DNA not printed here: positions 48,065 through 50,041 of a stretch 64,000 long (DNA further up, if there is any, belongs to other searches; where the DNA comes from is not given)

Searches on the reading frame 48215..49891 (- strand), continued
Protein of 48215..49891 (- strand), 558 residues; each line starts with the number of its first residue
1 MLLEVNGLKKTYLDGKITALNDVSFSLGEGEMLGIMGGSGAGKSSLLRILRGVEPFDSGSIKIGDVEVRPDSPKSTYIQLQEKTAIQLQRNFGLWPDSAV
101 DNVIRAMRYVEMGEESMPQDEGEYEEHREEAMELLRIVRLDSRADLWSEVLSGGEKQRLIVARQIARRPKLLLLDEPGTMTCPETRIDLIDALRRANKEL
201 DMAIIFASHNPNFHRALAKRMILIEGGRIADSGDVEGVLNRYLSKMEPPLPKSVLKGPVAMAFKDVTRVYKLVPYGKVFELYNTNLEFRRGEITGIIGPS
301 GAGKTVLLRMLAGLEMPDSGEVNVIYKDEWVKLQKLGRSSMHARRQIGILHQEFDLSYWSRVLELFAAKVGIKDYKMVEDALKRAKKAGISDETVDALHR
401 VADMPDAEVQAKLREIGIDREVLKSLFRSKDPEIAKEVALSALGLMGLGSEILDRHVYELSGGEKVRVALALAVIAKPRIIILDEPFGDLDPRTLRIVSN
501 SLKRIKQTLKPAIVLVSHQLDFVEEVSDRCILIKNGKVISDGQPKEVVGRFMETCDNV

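Call 26: find_encoding_contigs(protein=P0079, flank=9000, max_places=1)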
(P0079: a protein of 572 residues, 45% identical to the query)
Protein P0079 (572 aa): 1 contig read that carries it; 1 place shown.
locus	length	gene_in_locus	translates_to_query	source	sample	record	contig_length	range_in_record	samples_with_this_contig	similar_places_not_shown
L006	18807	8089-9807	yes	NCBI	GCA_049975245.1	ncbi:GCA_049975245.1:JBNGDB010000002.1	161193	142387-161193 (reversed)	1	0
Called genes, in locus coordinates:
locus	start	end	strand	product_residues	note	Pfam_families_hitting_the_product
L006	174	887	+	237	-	PF04476:4HFCP_synth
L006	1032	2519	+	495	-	PF00478:IMPDH, PF03060:NMO (faint), PF00571:CBS, PF01070:FMN_dh, PF01645:Glu_synthase (weak)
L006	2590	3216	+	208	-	PF12804:NTP_transf_3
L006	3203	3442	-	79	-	PF09373:PMBR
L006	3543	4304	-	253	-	PF27246:MJ1433_N, PF27232:MJ1433_C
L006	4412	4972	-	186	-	PF01596:Methyltransf_3 (weak), PF02475:TRM5-TYW2_MTfase, PF06325:PrmA, PF01135:PCMT, PF05175:MTS (weak), PF09445:Methyltransf_15, PF13847:Methyltransf_31, PF13649:Methyltransf_25 (weak)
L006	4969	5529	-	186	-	PF02441:Flavoprotein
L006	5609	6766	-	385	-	PF01966:HD, PF19276:HD_assoc_2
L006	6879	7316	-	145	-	PF02391:MoaE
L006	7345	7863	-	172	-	PF01467:CTP_transf_like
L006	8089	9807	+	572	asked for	PF00931:NB-ARC (faint), PF02463:SMC_N (faint), PF03193:RsgA_GTPase (faint), PF13191:AAA_16 (faint), PF13555:AAA_29 (faint), PF20720:nSTAND3 (faint), PF00005:ABC_tran, PF00005:ABC_tran, +5 more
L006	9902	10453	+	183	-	PF01613:Flavin_Reduct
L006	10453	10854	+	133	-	PF00582:Usp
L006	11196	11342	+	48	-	PF00301:Rubredoxin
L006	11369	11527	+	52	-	PF00301:Rubredoxin, PF21349:RUBY_RBDX (faint)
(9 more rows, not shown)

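Call 42: search_solved_structures(query=window:48215-49891:-, max_evalue=1e-30, show_alignments=0)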
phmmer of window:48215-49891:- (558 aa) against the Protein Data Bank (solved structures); distinct sequences matched with E-value up to 1e-30: 5.
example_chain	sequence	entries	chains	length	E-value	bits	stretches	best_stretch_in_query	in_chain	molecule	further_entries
8s7v_K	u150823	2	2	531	1.9e-65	224.8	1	76-371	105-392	Glycine betaine/carnitine/choline transport ATP-binding protein OpuCA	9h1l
8j5q_D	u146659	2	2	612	7.1e-33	117.3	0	14-240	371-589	Uncharacterized ABC transporter ATP-binding protein Rv1281c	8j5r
8j5s_D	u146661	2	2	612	4.7e-32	114.6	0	14-240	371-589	Uncharacterized ABC transporter ATP-binding protein Rv1281c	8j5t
3j15_B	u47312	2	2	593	5e-31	111.2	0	441-534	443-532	ABC transporter ATP-binding protein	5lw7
3bk7_A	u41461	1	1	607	5.6e-31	111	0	441-534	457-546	ABC transporter ATP-binding protein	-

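Call 46: find_related_loci(query=A2, collection=genome_contigs, flank=10000)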
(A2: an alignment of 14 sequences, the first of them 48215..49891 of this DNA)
Query A2 (558 aa) in genome_contigs; peptide patterns used: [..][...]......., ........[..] (x = any residue, [..] = any of these).
600 stretches matched a pattern (row limit reached: there are more); 553 encode a relative of the query (tblastn E <= 1e-3); the best 80 are kept; 80 distinct loci.
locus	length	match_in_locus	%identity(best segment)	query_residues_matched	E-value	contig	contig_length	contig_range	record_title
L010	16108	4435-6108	83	1-558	0e+0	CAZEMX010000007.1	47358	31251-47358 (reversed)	MAG TPA_asm: uncultured Nitrososphaerota archaeon isolate binchicken_co265_268 genome assembly, contig: NODE_1284_length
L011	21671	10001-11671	75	1-558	0e+0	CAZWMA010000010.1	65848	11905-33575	MAG TPA_asm: uncultured Nitrososphaerota archaeon isolate binchicken_co220_99 genome assembly, contig: NODE_183_length_6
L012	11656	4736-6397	64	1-557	0e+0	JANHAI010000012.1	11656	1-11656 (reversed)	MAG: Candidatus Methanomethylicia archaeon isolate LCB019-004 scaffold_7523_c1, whole genome shotgun sequence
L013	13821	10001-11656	63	1-552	0e+0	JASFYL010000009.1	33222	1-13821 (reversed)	MAG: Thermoproteota archaeon isolate JZ_65_OP_bin_38 NODE_9_length_33222_cov_2.362351, whole genome shotgun sequence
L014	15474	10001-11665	61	1-552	0e+0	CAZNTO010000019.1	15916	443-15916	MAG TPA_asm: uncultured Nitrososphaerota archaeon isolate binchicken_co376_150 genome assembly, contig: NODE_3769_length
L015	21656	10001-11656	61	1-552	0e+0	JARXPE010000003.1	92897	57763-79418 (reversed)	MAG: Thermoproteota archaeon isolate JZ-2_bin_200 JZ-2.bins.200.final_scaffold_3, whole genome shotgun sequence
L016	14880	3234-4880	60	1-552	0e+0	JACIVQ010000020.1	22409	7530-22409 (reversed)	MAG: Candidatus Methanomethylicales archaeon isolate MAG-3 Methanomethyliales_A3_bin1_Scaffold_20, whole genome shotgun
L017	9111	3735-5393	60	2-552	0e+0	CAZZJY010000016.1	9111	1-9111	MAG TPA_asm: uncultured Nitrososphaerota archaeon isolate binchicken_co25_125 genome assembly, contig: k141_77728, whole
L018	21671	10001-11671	63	1-557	0e+0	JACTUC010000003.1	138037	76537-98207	MAG: Candidatus Methanomethyliaceae archaeon isolate SPRUCE.2016.3.metabat2.33 SPRUCE.2016.3_scaffold_81, whole genome s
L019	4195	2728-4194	63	1-552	0e+0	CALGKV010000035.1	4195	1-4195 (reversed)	MAG: Candidatus Methanomethylicales archaeon isolate R1_Bin_Bin_1_1 genome assembly, contig: c_000003547485, whole genom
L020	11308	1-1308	63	15-557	0e+0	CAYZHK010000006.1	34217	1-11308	MAG TPA_asm: uncultured Nitrososphaerota archaeon isolate SRP098346_co1_232 genome assembly, contig: NODE_810_length_342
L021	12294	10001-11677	46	2-555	1e-165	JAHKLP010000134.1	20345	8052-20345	MAG: Methanobacterium sp. isolate MAG 286 R3_Bin_00213_2_000000000122, whole genome shotgun sequence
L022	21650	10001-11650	48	4-545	8e-165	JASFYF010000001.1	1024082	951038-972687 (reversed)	MAG: Candidatus Nezhaarchaeota archaeon isolate JZ-3_D_bin_91 NODE_1_length_1024082_cov_4.633993, whole genome shotgun s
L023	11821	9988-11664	46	2-555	3e-163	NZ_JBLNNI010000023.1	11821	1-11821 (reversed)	Methanobacterium sp. MZD130B scaffold23, whole genome shotgun sequence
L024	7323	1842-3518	46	2-555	1e-162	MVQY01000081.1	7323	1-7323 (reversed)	MAG: Methanobacterium sp. PtaU1.Bin097 A4E26_contig000081, whole genome shotgun sequence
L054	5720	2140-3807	45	2-557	1e-154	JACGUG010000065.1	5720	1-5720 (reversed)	MAG: archaeon isolate H03B2 scaffold_31522, whole genome shotgun sequence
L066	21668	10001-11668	44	2-553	9e-151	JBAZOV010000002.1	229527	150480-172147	MAG: Candidatus Methanoperedens sp. isolate SO_2017_SWC_14 scaffold_65_c1_LP-4_2017, whole genome shotgun sequence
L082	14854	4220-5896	44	2-556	7e-149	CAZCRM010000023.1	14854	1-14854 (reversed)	MAG TPA_asm: uncultured Methanosarcinales archaeon isolate SRP216583_co2_253 genome assembly, contig: NODE_3107_length_1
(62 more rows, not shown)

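Call 58: find_homologous_proteins(query=L082:4220-5941:+, max_evalue=1e-60)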
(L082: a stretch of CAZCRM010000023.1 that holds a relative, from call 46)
Query L082:4220-5941:+ (573 aa): 2729 proteins with E <= 1e-60 among 8000 candidates; the best 120 are listed.
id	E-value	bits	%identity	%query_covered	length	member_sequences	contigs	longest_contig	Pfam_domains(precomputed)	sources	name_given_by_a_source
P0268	0.0e+0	1174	91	100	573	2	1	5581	PF13604.13,PF00005.34,PF13175.13,PF13476.13,PF13555.13,PF13401.13,PF03193.23,PF02463.26,PF13304.13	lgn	-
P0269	0.0e+0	1100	84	99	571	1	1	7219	PF00005.34,PF13175.13,PF13476.13,PF13555.13,PF13401.13,PF03193.23,PF02463.26,PF13304.13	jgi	jgi:methyl coenzyme M reductase system subunit A2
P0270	0.0e+0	1093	84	99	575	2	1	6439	PF00005.34,PF13175.13,PF13476.13,PF13555.13,PF13401.13,PF03193.23,PF02463.26,PF13304.13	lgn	-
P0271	0.0e+0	1093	83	100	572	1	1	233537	PF00005.34,PF13476.13,PF13555.13,PF03193.23,PF02463.26,PF13304.13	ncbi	ncbi:MAG: ATP-binding cassette domain-containing protein [Candidatus Methanoperedens sp.]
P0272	0.0e+0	1093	84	99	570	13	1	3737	PF00005.34,PF13175.13,PF13476.13,PF13555.13,PF13401.13,PF03193.23,PF02463.26,PF13304.13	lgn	-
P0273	0.0e+0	1091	84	99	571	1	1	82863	PF00005.34,PF13175.13,PF13476.13,PF13555.13,PF13401.13,PF03193.23,PF02463.26,PF13304.13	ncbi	-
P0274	0.0e+0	1091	83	100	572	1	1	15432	PF00005.34,PF13175.13,PF13476.13,PF13555.13,PF03193.23,PF02463.26,PF13304.13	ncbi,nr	ncbi:MAG: ATP-binding cassette domain-containing protein [Candidatus Methanoperedens sp.]|nr:ATP-bin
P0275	0.0e+0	1090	83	100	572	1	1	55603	PF00005.34,PF13175.13,PF13476.13,PF13555.13,PF13401.13,PF03193.23,PF02463.26,PF13304.13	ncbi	-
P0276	0.0e+0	1089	83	99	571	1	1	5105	PF00005.34,PF13175.13,PF13476.13,PF13555.13,PF03193.23,PF02463.26,PF13304.13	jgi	-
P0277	0.0e+0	1086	82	99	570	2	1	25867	PF00005.34,PF13175.13,PF13476.13,PF13555.13,PF13401.13,PF03193.23,PF02463.26,PF13304.13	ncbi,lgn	-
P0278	0.0e+0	1085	83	100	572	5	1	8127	PF00005.34,PF13175.13,PF13476.13,PF13555.13,PF03193.23,PF02463.26,PF13304.13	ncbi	-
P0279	0.0e+0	1080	83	99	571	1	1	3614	PF00005.34,PF13175.13,PF13476.13,PF13555.13,PF03193.23,PF02463.26,PF13304.13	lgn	-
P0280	0.0e+0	1079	82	100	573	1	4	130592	PF00005.34,PF13175.13,PF13476.13,PF13555.13,PF13401.13,PF03193.23,PF02463.26,PF13304.13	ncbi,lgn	-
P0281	0.0e+0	1079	83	99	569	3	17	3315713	PF00005.34,PF13175.13,PF13476.13,PF13555.13,PF03193.23,PF02463.26,PF13304.13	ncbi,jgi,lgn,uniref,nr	ncbi:ATPase component of various ABC-type transport systems with duplicated ATPase domain [Candidatu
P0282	0.0e+0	1078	81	100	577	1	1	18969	PF00005.34,PF13175.13,PF13476.13,PF13555.13,PF13401.13,PF03193.23,PF02463.26,PF13304.13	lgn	-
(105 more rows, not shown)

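Call 60: search_protein_families(library=pfam, proteins=[L054:287-718:+, L066:11733-12638:+], max_evalue=0.001)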
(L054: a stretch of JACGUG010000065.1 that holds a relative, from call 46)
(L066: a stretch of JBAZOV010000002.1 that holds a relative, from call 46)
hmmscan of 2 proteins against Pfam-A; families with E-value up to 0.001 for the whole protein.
L054:287-718:+ (143 aa): 1 family
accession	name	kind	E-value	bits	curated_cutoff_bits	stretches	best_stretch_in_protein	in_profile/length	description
PF01243.27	PNPOx_N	-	7.6e-15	55.8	28.1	1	20-132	11-119/120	Pyridoxamine 5'-phosphate oxidase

L066:11733-12638:+ (301 aa): 4 families
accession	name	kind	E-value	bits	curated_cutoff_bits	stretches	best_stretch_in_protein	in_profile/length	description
PF01343.23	Peptidase_S49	-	2.1e-46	158.1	24.9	1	106-255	3-152/154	Peptidase family S49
PF25145.1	NfeD1b_N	-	9.3e-11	42.1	40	1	68-151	19-101/189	NfeD1b, N-terminal domain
PF00574.28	CLP_protease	-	8.9e-09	35.9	20.2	1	63-133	28-98/182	Clp protease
PF01972.22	SDH_protease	-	6.1e-05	22.6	31.3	1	61-145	74-155/286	ClpP-like SDH-type serine proteinase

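Call 61: predict_structure(alignment_id=A2)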
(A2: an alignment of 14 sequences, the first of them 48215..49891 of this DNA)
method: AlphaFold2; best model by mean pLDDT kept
length: 558 residues; sequences in the alignment: 14
mean_pLDDT: 89.3   pTM: 0.85
mean pLDDT of the five models: 89.3, 88.5, 87.4, 87.2, 86.3
residues with pLDDT >= 90: 343; 70-90: 196; 50-70: 17; < 50: 2
segments of 3 or more residues with pLDDT < 50: none
pLDDT, mean of each block of 10 residues (from residue 1): 95 80 95 91 92 94 95 95 84 81 93 88 94 95 89 87 93 87 86 93 92 93 94 96 93 87 92 71 91 91 85 90 92 92 91 73 91 89 90 91 81 84 84 89 91 89 87 91 84 91 94 91 94 88 95 69
secondary structure, 60 per line:
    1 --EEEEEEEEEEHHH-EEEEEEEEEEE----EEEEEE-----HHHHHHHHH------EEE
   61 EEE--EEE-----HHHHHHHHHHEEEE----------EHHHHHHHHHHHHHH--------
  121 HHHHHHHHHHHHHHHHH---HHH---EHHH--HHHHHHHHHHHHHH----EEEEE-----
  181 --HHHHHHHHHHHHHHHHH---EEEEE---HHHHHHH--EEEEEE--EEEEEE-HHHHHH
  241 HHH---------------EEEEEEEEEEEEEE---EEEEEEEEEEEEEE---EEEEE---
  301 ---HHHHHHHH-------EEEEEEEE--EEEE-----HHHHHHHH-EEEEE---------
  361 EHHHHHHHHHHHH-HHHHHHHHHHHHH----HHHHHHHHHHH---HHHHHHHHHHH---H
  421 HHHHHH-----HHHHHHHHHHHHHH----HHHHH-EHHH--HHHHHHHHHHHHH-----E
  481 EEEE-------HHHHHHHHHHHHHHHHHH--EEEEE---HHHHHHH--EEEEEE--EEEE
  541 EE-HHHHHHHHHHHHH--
elements in order: E3-12 E17-27 E32-37 H43-51 E58-63 E66-68 H74-83 E84-87 H99-112 H121-137 H153-166 E171-175 H183-199 E203-207 H211-217 E220-225 E228-233 H235-243 E259-272 E276-289 E293-297 H304-311 E319-326 E329-332 H338-345 E347-351 H362-373 H375-387 H392-402 H406-416 H420-426 H432-445 H450-454 H462-474 E480-484 H492-509 E512-516 H520-526 E529-534 E537-542 H544-556

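Call 63: fold_search(model_id=the predicted structure, library=pdb)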
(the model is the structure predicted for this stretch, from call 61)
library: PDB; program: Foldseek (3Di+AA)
matches with E <= 10: 1715; with E <= 0.001: 1376
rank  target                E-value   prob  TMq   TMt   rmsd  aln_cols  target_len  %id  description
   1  8s7v_K                3.2e-41  1.00  0.76  0.81   4.9       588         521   30  Methyl-coenzyme M reductase activation complex binding to the A2 component (released 2025-02-26)
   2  8wdb_D                5.4e-33  1.00  0.73  0.79   4.9       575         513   20  Cryo-EM structure of the ATP-bound DppABCD complex (released 2024-09-18)
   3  8j5q_D                2.5e-32  1.00  0.65  0.60   8.1       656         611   20  Cryo-EM structure of Mycobacterium tuberculosis OppABCD in the pre-translocation state (released 2024-04-03)
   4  8j5r_D                1.1e-31  1.00  0.64  0.60   8.1       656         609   20  Cryo-EM structure of Mycobacterium tuberculosis OppABCD in the resting state (released 2024-04-03)
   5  8j5s_D                4.2e-31  1.00  0.70  0.64   7.5       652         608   20  Cryo-EM structure of Mycobacterium tuberculosis OppABCD in the pre-catalytic intermediate state (released 2024-04-03)
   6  8wd9_D                1.0e-29  1.00  0.65  0.70   6.5       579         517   21  Cryo-EM structure of Mycobacterium tuberculosis DppABCD in apo form (released 2024-09-18)
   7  8wda_D                7.6e-29  1.00  0.65  0.69   7.1       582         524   21  Cryo-EM structure of the substrate-bound DppABCD complex (released 2024-09-18)
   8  8xfc_D                1.8e-28  1.00  0.65  0.70   6.8       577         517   21  Cryo-EM structure of the ATP-bound Mtb DppABCD with the D445A mutation of DppA (released 2024-09-18)
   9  9nlb_E                5.1e-25  1.00  0.61  0.62   7.5       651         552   18  E. coli initiation complex with EQ2-EttA in Hydrolytic 2 conformation (released 2025-04-02)
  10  7msc_x                1.2e-24  1.00  0.61  0.62   7.6       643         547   19  Mtb 70SIC in complex with MtbEttA at Pre_R0 state (released 2022-02-02)
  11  9nl5_E                1.5e-24  1.00  0.60  0.61   9.3       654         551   18  E. coli pre-elongation complex without an A-site tRNA with EQ2-EttA in Hydrolytic 1 conformation (released 2025-04-02)
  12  7msm_x                2.1e-24  1.00  0.59  0.60  11.7       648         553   19  Mtb 70SIC in complex with MtbEttA at Trans_R0 state (released 2022-02-02)
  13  4fin_B                2.7e-24  1.00  0.32  0.34  27.8       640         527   19  Crystal Structure of EttA (formerly YjjK) - an E. coli ABC-type ATPase (released 2013-07-03)
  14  7p7q_0                4.4e-24  1.00  0.59  0.62   8.8       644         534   17  E. faecalis 70S ribosome bound by PoxtA-EQ2, high-resolution combined volume (released 2022-02-23)
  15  7zk4                  8.2e-24  1.00  0.64  0.32  16.0       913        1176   14  The ABCB1 L335C mutant (mABCB1) in the outward facing state (released 2023-04-26)
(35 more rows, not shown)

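Call 78: search_protein_representatives(protein=window:48215-49891:-)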
Query: 558 residues. Proteins with E-value up to 0.001 (for the whole library): 508774; up to 1e-10: 155697; up to 1e-30: 2661. The best 150 are listed.
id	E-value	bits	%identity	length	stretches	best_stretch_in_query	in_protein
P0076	1.5e-156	538.7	46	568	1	16-554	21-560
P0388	5.4e-143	493.9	45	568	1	6-555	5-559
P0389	5.6e-140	484.0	43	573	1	4-545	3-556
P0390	5.1e-138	477.5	44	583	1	2-554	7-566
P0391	4.5e-130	451.2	56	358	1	202-552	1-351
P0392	2.2e-128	445.7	42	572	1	2-552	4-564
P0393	2.8e-126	438.7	40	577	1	3-556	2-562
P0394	9.6e-126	437.0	45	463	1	107-552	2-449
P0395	5.5e-125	434.5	44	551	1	3-554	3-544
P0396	1.7e-116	406.5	40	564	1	2-551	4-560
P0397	1.7e-110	386.7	38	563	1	3-541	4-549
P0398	5.0e-105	368.6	38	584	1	15-535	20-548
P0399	1.6e-94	333.9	37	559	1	10-547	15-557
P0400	7.4e-89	315.2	38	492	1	88-551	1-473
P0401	8.2e-83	295.3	42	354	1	211-554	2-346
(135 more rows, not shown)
